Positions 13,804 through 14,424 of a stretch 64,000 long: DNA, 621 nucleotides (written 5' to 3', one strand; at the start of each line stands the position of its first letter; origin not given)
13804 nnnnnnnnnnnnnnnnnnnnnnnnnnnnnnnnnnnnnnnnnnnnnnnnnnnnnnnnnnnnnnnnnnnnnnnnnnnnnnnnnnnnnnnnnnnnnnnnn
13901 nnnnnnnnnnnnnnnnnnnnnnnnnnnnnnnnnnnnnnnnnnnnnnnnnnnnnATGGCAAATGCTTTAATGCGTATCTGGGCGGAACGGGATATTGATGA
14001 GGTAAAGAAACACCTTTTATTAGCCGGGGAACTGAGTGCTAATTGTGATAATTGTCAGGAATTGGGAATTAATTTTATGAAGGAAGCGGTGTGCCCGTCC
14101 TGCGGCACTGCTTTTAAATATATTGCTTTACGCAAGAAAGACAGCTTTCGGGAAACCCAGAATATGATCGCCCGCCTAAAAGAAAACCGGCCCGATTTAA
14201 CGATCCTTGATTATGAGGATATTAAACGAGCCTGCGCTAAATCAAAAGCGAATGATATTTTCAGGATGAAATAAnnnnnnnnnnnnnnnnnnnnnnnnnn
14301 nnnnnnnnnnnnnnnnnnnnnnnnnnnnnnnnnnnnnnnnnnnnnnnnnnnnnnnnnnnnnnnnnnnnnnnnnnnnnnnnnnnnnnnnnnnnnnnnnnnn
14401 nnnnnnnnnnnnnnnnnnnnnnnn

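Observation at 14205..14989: mgtC is bracketed by a perfect 119-bp direct repeat that duplicates the 3' end of the upstream gene and a family-2 hairpin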

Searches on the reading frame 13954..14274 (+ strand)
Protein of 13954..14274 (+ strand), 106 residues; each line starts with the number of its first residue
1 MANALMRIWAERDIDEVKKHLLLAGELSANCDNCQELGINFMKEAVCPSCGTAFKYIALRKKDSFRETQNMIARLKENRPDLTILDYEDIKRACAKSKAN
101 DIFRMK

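Call 11: search_protein_families(library=pfam, proteins=[window:13954-14271:+], max_evalue=0.01)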
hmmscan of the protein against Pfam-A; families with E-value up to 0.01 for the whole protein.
window:13954-14271:+ (106 aa): 1 family
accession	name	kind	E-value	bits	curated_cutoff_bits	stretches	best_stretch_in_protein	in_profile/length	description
PF07191.17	Zn_ribbon_6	-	0.002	18.5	25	1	24-55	12-40/67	Double zinc ribbon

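Call 13: find_encoding_contigs(protein=window:13954-14274:+, flank=6000, max_places=10)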
Protein window:13954-14274:+ (106 aa): no gene with exactly this product is on record in the collection.

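Call 15: find_homologous_proteins(query=window:13954-14271:+, max_evalue=0.001)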
Query window:13954-14271:+ (106 aa): 14 proteins with E <= 0.001 among 15 candidates.
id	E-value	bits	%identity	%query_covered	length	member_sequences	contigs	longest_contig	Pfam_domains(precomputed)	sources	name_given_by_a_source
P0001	1.6e-64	232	100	100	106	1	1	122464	-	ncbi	ncbi:MAG: hypothetical protein ABII88_05725 [Candidatus Omnitrophota bacterium]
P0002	1.5e-48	181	78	94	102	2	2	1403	-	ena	-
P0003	5.1e-46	173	75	97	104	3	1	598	-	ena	-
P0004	2.0e-43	164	71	95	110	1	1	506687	-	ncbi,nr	ncbi:MAG: hypothetical protein GY853_11115 [PVC group bacterium]|nr:hypothetical protein [PVC group 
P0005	1.9e-37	145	65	97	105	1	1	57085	-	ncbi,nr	ncbi:MAG: hypothetical protein HY810_03300 [Candidatus Omnitrophica bacterium]|nr:hypothetical prote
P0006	5.4e-36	141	60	97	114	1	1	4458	-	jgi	-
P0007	6.2e-36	140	61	96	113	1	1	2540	-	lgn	-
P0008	7.4e-36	140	63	99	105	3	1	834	-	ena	-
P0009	1.1e-35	140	61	97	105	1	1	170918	-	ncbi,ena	-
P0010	1.1e-33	133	60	96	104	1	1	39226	-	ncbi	ncbi:MAG: hypothetical protein V1739_00360 [Candidatus Omnitrophota bacterium]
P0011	1.9e-32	129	59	97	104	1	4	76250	-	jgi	-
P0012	1.1e-31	127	56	97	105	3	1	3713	-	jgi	jgi:hypothetical protein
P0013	1.1e-31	127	58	97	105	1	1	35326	-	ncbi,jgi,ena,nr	ncbi:MAG: hypothetical protein KKD05_02315 [Candidatus Omnitrophica bacterium]|nr:hypothetical prote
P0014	1.8e-31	126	57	97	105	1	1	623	-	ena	-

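Call 16: find_encoding_contigs(protein=P0004, flank=4000, max_places=3)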
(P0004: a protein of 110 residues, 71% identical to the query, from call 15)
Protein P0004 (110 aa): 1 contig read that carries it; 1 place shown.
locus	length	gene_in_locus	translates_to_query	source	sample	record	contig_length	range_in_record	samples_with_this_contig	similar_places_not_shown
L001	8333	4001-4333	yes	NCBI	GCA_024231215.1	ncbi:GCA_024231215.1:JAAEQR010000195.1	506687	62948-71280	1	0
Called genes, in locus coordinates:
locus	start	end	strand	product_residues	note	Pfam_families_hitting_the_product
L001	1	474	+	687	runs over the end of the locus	PF00515:TPR_1 (faint), PF07719:TPR_2 (faint), PF12895:ANAPC3 (faint), PF13174:TPR_6 (faint), PF13176:TPR_7 (faint), PF13181:TPR_8 (faint), PF13414:TPR_11 (faint), PF08486:SpoIID, +6 more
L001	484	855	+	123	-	-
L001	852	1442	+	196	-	-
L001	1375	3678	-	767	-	PF01564:Spermine_synth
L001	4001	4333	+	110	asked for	-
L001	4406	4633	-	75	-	PF00830:Ribosomal_L28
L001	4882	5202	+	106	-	PF00085:Thioredoxin, PF00578:AhpC-TSA (weak), PF14595:Thioredoxin_9, PF13098:Thioredoxin_2, PF13905:Thioredoxin_8 (faint)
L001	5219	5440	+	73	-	PF09723:Zn_ribbon_8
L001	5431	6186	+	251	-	PF04784:DUF547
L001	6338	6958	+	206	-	PF12773:DZR (weak), PF13240:Zn_Ribbon_1, PF03703:bPH_2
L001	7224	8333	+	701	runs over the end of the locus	PF12437:GSIII_N, PF00120:Gln-synt_C, PF18318:Gln-synt_C-ter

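Call 17: find_encoding_contigs(protein=P0005, flank=4000, max_places=3)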
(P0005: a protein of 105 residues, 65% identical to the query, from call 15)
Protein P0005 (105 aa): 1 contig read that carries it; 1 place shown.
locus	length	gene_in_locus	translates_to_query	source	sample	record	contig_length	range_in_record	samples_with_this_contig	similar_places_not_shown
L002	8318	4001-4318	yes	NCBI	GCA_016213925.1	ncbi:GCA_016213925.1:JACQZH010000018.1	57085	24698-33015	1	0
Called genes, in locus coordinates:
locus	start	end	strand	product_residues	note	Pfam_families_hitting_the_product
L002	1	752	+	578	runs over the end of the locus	PF01926:MMR_HSR1, PF02421:FeoB_N, PF07670:Gate, PF07664:FeoB_C, PF07670:Gate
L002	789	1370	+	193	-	-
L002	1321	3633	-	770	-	PF01564:Spermine_synth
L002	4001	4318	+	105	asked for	-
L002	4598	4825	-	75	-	PF00830:Ribosomal_L28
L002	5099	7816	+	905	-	-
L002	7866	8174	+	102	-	-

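Call 18: find_encoding_contigs(protein=P0009, flank=4000, max_places=3)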
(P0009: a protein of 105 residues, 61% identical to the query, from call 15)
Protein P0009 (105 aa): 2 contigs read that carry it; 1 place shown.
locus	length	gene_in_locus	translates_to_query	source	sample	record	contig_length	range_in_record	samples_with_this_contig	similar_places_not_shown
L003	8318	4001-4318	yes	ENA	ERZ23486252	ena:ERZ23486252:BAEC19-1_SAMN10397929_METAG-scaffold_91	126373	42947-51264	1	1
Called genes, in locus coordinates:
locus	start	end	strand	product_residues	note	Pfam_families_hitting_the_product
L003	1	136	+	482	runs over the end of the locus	PF17910:FeoB_Cyto, PF07670:Gate, PF07664:FeoB_C, PF07670:Gate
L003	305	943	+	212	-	PF02742:Fe_dep_repr_C, PF04023:FeoA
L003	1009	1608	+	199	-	-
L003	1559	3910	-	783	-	PF01564:Spermine_synth, PF05175:MTS (faint)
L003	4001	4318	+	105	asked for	-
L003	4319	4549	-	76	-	PF00830:Ribosomal_L28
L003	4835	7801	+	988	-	-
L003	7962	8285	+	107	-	PF00085:Thioredoxin, PF14595:Thioredoxin_9 (weak), PF00578:AhpC-TSA (weak), PF13098:Thioredoxin_2, PF13728:TraF (weak), PF13905:Thioredoxin_8 (faint)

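Call 20: find_encoding_contigs(protein=P0002, flank=4000, max_places=4)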
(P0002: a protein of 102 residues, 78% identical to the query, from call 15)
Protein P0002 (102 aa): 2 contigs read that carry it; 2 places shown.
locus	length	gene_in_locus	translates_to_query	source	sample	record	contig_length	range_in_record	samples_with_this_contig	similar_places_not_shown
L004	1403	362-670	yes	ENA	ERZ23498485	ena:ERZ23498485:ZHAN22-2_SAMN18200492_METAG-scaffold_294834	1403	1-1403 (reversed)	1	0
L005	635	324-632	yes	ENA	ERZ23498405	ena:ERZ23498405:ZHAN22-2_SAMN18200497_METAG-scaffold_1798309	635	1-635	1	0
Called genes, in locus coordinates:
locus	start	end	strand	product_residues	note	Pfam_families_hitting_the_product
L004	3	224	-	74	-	?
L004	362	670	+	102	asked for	-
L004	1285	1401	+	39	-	?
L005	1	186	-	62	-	?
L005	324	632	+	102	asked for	-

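Call 21: find_encoding_contigs(protein=P0001, flank=4000, max_places=4)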
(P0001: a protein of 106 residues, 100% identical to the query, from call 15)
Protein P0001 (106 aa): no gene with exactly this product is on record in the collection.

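Call 32: find_related_loci(query=A1, collection=genome_contigs, flank=4000)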
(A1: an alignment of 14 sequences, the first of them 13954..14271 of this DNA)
Query A1 (106 aa) in genome_contigs; peptide patterns used: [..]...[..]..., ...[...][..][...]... (x = any residue, [..] = any of these).
171 stretches matched a pattern; 10 encode a relative of the query (tblastn E <= 1e-3); 10 distinct loci.
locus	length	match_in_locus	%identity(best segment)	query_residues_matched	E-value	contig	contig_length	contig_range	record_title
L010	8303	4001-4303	71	3-103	4e-49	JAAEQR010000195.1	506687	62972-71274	MAG: PVC group bacterium isolate Gpa_23 GpaG_CONTIG3162235, whole genome shotgun sequence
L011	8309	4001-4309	65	1-103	3e-43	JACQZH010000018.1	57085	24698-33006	MAG: Candidatus Omnitrophota bacterium isolate NC_groundwater_1562_Pr4_S-0.65um_39_9 SR1-18-Sp65_coassembly_scaffold_116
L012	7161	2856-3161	60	1-102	5e-40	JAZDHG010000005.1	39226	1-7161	MAG: Candidatus Omnitrophota bacterium isolate MEGAHIT-group-0.309 k141_13848102, whole genome shotgun sequence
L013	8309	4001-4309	57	1-103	9e-39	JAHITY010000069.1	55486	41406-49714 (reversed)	MAG: Candidatus Omnitrophota bacterium isolate MM_PC_MetaG.mb.228 MM_PC_MetaG.mb.228_k141_860250, whole genome shotgun s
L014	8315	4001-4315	58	1-105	2e-38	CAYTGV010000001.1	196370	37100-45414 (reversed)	MAG TPA_asm: uncultured Planctomycetia bacterium isolate SRP191223_co1_41 genome assembly, contig: NODE_5_length_196370_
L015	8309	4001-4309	55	1-103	6e-38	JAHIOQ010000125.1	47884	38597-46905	MAG: Candidatus Omnitrophota bacterium isolate KR13_S3.mb.139 KR13_S3.mb.139_k141_472155, whole genome shotgun sequence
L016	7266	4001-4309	58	1-103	3e-38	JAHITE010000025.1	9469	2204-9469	MAG: Candidatus Omnitrophota bacterium isolate MM_PC_MetaG.mb.2 MM_PC_MetaG.mb.2_k141_514907, whole genome shotgun seque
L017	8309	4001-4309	59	1-103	5e-38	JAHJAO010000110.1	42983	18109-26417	MAG: Candidatus Omnitrophota bacterium isolate Modern_marine.mb.214 Modern_marine.mb.214_k141_2050898, whole genome shot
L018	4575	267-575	56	1-103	6e-37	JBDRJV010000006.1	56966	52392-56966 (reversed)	MAG: Candidatus Omnitrophota bacterium isolate MEGAHIT-group-1.676 k141_962835, whole genome shotgun sequence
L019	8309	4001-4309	55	1-103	3e-36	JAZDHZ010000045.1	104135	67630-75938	MAG: Candidatus Omnitrophota bacterium isolate MEGAHIT-group-0.379 k141_15898155, whole genome shotgun sequence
